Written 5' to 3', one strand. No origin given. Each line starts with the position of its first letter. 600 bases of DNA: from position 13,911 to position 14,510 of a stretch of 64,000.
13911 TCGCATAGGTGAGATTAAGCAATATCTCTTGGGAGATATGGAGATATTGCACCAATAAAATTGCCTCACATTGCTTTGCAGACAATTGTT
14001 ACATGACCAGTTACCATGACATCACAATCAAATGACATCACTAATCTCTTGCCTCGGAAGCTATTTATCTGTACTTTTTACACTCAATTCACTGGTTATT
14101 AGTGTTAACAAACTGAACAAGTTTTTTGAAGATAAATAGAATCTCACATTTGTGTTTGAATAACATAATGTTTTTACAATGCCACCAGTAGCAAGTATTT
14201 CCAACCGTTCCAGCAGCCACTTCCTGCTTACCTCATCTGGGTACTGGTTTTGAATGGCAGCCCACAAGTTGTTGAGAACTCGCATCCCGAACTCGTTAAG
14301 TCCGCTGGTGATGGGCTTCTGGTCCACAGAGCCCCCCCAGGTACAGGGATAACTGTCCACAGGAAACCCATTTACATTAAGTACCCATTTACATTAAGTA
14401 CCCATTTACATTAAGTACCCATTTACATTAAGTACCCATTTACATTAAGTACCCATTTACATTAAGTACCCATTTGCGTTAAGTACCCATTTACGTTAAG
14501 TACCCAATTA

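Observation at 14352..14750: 17-bp minisatellite abutting the acceptor of the TEP1 exon at 14352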

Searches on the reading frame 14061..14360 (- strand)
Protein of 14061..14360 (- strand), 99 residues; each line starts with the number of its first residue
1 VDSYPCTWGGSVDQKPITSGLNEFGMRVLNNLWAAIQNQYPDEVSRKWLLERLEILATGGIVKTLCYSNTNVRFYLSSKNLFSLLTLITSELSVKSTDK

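Call 8: search_protein_families(library=pfam, proteins=[window:14061-14360:-], max_evalue=0.01)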
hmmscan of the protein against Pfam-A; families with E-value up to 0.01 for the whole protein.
window:14061-14360:- (99 aa): 0 families

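Call 12: find_encoding_contigs(protein=window:14061-14360:-, flank=10000, max_places=10)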
Protein window:14061-14360:- (99 aa): no gene with exactly this product is on record in the collection.
